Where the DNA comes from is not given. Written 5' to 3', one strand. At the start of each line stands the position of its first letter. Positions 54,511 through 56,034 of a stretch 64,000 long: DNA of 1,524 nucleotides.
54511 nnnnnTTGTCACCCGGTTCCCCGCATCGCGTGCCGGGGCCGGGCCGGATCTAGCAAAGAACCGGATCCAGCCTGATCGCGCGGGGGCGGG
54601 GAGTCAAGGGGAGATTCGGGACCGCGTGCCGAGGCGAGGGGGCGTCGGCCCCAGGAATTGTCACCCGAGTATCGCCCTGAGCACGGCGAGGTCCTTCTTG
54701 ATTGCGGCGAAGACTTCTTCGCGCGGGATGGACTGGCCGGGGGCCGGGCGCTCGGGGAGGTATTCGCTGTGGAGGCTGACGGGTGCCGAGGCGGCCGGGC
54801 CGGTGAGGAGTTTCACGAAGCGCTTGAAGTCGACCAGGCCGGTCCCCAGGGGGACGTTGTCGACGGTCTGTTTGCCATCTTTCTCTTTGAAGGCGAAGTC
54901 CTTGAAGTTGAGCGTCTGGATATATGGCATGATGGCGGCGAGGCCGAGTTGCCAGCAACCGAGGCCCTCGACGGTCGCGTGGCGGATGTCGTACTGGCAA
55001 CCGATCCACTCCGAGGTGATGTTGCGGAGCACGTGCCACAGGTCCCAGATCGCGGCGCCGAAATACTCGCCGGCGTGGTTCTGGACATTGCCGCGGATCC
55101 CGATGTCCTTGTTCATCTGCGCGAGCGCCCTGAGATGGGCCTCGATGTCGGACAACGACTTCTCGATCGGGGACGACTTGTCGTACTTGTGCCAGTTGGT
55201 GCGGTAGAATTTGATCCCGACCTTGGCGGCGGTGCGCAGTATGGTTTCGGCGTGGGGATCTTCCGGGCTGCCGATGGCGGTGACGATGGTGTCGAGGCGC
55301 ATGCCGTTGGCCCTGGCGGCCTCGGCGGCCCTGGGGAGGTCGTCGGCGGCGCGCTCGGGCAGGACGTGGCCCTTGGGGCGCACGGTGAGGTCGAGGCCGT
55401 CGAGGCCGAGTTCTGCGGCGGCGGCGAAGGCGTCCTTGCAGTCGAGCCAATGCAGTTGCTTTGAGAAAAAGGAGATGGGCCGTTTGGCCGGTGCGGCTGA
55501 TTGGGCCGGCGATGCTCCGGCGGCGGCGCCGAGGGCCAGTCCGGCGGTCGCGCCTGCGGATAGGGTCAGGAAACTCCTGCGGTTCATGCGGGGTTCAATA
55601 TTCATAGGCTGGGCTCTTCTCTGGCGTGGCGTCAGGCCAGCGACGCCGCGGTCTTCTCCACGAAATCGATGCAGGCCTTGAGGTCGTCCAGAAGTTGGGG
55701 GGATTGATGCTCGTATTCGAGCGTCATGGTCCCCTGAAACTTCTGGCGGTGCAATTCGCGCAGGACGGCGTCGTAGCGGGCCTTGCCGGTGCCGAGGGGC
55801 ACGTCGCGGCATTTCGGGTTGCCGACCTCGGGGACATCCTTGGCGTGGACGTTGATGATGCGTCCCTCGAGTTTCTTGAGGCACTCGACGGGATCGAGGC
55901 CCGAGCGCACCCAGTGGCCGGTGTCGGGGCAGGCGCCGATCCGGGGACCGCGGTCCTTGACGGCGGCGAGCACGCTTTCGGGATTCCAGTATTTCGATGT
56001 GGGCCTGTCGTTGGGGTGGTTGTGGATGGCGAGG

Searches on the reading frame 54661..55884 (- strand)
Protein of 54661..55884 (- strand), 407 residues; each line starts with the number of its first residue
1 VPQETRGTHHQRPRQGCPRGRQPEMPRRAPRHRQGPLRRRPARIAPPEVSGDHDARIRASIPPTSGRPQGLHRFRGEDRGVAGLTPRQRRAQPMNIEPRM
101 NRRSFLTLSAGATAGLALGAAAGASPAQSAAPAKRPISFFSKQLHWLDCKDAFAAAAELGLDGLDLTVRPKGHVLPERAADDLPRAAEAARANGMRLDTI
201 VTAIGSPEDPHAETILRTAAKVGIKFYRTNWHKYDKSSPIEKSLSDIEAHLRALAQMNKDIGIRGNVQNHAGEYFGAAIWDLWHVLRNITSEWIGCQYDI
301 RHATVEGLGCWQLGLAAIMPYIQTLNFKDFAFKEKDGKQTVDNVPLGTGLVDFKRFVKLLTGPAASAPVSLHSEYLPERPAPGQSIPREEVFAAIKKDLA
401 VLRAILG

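Call 72: search_protein_families(library=pfam, proteins=[window:54661-55884:-], max_evalue=0.00001)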
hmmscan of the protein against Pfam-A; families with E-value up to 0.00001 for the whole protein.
window:54661-55884:- (407 aa): 1 family
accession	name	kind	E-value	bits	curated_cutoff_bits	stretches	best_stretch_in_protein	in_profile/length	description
PF01261.30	AP_endonuc_2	-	4.1e-20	73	31.1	1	153-375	1-231/249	Xylose isomerase-like TIM barrel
